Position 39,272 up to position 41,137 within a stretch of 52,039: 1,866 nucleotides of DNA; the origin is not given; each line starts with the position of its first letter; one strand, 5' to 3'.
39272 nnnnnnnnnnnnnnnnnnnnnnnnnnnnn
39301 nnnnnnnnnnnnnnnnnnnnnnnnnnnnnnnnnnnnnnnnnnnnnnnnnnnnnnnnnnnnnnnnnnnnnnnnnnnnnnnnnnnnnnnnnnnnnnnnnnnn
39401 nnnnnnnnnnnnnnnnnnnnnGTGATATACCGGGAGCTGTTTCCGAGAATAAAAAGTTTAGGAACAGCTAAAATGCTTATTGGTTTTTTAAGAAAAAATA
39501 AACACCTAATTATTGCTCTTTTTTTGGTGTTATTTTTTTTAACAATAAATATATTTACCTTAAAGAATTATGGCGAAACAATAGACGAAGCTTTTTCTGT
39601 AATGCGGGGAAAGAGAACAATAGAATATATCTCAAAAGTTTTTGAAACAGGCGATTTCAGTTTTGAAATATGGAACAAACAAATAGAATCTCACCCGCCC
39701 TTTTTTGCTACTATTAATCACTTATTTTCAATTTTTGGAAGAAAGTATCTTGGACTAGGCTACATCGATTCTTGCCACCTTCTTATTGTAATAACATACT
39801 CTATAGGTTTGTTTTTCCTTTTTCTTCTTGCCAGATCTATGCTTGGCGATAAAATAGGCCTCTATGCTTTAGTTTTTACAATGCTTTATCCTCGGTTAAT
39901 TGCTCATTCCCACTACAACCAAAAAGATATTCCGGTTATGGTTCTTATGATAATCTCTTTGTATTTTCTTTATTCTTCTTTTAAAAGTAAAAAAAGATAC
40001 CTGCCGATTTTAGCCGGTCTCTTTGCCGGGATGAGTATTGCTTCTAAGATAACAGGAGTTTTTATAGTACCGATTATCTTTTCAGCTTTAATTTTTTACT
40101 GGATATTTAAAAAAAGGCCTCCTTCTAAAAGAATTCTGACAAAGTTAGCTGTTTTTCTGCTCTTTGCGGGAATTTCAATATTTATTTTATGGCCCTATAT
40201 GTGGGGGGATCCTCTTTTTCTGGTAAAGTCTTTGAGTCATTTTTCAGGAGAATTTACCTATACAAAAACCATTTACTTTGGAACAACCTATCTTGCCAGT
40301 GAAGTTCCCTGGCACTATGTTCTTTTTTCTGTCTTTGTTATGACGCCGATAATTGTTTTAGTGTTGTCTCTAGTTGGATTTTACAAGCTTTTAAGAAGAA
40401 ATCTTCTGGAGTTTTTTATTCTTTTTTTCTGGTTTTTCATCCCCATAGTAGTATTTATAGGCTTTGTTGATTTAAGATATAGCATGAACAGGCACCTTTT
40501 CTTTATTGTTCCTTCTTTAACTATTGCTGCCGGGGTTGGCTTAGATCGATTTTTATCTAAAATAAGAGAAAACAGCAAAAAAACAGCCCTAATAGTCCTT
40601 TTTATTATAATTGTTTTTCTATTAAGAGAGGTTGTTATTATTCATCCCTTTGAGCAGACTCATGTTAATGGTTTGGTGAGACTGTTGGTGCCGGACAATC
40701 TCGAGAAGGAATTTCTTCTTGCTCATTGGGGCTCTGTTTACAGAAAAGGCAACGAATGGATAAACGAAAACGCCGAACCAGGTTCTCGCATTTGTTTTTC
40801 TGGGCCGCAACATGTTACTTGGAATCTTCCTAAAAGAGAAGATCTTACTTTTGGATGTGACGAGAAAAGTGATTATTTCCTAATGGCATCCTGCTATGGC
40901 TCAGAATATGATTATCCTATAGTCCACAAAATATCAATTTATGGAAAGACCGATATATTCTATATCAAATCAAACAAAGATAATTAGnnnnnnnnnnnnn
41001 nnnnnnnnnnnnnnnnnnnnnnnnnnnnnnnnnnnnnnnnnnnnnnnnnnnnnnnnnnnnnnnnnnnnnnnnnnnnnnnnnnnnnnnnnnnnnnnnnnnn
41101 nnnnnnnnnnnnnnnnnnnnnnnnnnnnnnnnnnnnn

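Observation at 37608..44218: Protein O-mannosylation-like glycosylation island (Dpm1-like GT2 + GT39 PMT-like + two further GT-C membrane proteins)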

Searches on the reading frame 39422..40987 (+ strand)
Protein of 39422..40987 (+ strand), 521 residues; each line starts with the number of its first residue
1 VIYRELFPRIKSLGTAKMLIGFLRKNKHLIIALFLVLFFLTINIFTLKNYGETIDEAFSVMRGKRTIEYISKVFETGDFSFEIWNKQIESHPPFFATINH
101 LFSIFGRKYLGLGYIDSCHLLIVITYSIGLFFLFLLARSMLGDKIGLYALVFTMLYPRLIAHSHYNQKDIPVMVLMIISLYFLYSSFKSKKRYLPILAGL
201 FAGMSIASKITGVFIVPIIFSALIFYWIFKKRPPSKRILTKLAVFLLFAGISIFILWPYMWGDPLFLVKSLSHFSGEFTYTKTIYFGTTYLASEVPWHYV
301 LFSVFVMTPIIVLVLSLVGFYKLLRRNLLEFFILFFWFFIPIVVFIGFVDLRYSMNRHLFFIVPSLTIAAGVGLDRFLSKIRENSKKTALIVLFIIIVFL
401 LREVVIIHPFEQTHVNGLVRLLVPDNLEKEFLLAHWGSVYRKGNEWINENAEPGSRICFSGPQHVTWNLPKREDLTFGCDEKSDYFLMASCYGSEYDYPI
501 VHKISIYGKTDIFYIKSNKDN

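Call 3: search_protein_families(library=pfam, proteins=[window:39422-40987:+], max_evalue=0.01)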
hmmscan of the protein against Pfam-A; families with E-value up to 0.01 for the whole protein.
window:39422-40987:+ (521 aa): 1 family
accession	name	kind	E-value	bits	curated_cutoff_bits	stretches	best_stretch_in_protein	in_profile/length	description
PF13231.12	PMT_2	-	3.2e-12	47.4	26.1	1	91-257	2-160/160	Dolichyl-phosphate-mannose-protein mannosyltransferase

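Call 4: search_protein_families(library=ncbifam, proteins=[window:39422-40987:+], max_evalue=0.01)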
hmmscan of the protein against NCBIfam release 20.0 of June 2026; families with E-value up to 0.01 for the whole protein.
window:39422-40987:+ (521 aa): 1 family
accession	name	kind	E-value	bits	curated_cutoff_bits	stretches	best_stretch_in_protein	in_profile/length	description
TIGR03663.1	TIGR03663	subfamily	0.00025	20.2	126.25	1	90-408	50-372/435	flippase activity-associated protein Agl23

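Call 10: search_solved_structures(query=window:39422-40987:+, max_evalue=10, show_alignments=1)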
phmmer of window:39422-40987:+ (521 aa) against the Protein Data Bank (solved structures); distinct sequences matched with E-value up to 10: 2.
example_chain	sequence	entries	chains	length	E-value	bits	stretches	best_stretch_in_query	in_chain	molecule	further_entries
1fwy_A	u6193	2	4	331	1.9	10.4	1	359-430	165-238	UDP-N-ACETYLGLUCOSAMINE PYROPHOSPHORYLASE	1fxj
1hv9_A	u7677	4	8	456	3.1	9.7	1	359-430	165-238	UDP-N-ACETYLGLUCOSAMINE PYROPHOSPHORYLASE | Bifunctional protein glmU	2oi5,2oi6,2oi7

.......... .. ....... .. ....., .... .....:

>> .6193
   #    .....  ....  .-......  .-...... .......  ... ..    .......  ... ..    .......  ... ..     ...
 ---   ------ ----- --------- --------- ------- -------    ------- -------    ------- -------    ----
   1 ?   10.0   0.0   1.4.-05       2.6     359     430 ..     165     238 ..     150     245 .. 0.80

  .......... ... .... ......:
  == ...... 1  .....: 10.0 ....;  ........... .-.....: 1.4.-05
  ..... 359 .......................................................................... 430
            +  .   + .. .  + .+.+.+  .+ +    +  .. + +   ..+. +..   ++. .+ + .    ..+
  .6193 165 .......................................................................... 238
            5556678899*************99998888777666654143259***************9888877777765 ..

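Call 32: find_homologous_proteins(query=window:39422-40987:+, max_evalue=0.00001)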
Query window:39422-40987:+ (521 aa): 9 proteins with E <= 0.00001 among 8000 candidates.
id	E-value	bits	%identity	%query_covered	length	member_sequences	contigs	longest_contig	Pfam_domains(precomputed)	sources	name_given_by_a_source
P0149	0.0e+0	1162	100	100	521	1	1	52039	PF13231.13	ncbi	-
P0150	4.4e-190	651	58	96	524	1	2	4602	PF13231.13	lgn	-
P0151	5.1e-147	509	47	95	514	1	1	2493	PF02366.25,PF13231.13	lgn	-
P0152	3.2e-72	262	35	81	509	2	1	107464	PF02366.25,PF13231.13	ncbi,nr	ncbi:MAG TPA: glycosyltransferase family 39 protein [Candidatus Aquilonibacter sp.]|nr:glycosyltrans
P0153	1.1e-63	234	30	94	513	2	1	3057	PF02366.25,PF13231.13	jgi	-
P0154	1.2e-33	135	30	64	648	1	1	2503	PF13231.13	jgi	jgi:hypothetical protein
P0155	4.8e-24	103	26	89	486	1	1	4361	-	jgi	-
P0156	1.3e-18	85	25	88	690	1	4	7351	PF13231.13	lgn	-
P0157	3.0e-13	68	25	91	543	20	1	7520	-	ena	-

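Call 34: find_encoding_contigs(protein=P0150, flank=6000, max_places=3)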
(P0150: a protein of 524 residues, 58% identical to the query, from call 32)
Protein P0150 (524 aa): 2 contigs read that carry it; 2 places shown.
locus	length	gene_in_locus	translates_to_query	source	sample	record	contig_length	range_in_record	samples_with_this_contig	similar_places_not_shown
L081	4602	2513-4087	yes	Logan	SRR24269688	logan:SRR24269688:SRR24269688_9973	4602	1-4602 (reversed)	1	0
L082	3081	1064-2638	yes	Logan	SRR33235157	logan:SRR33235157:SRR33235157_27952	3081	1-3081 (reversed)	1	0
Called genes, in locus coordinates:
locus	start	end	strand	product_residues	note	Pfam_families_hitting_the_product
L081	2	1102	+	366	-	?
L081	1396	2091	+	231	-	PF00535:Glycos_transf_2, PF10111:Glyco_tranf_2_2 (weak), PF13641:Glyco_tranf_2_3 (weak)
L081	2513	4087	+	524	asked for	PF13231:PMT_2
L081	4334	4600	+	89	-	?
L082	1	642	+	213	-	?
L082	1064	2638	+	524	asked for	PF13231:PMT_2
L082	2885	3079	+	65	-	?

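Call 35: find_encoding_contigs(protein=P0152, flank=6000, max_places=3)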
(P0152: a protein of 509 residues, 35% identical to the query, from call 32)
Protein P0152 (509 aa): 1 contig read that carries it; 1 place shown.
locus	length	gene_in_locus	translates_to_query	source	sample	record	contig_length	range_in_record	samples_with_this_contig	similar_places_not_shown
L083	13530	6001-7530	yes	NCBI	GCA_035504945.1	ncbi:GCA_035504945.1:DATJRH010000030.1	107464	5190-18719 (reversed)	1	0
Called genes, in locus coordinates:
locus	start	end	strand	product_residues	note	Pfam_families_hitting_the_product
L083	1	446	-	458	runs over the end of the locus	PF01979:Amidohydro_1, PF12890:DHOase, PF07969:Amidohydro_3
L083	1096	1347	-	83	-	-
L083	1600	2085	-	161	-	-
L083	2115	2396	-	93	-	-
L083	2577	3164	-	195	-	PF00072:Response_reg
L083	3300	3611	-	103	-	PF04940:BLUF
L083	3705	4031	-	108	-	-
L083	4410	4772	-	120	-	PF00376:MerR (faint), PF12844:HTH_19 (weak), PF13560:HTH_31 (weak), PF01381:HTH_3, PF13443:HTH_26 (weak)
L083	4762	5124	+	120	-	-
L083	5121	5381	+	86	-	PF05154:TM2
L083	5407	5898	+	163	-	-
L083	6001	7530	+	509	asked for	PF02366:PMT (weak), PF13231:PMT_2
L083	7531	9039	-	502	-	-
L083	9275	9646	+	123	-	PF12833:HTH_18, PF00165:HTH_AraC (weak)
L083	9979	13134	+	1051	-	-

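Call 48: search_protein_families(library=pfam, proteins=[L081:50-1102:+], max_evalue=0.001)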
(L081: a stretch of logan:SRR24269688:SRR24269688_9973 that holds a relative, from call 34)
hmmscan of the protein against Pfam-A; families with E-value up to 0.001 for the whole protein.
L081:50-1102:+ (350 aa): 2 families
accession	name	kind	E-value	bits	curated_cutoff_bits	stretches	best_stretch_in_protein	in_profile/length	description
PF04188.19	Mannosyl_trans2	-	8.7e-11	42.2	22.4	1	23-150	53-187/443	Mannosyltransferase (PIG-V)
PF13231.12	PMT_2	-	8e-10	39.6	26.1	1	58-197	4-148/160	Dolichyl-phosphate-mannose-protein mannosyltransferase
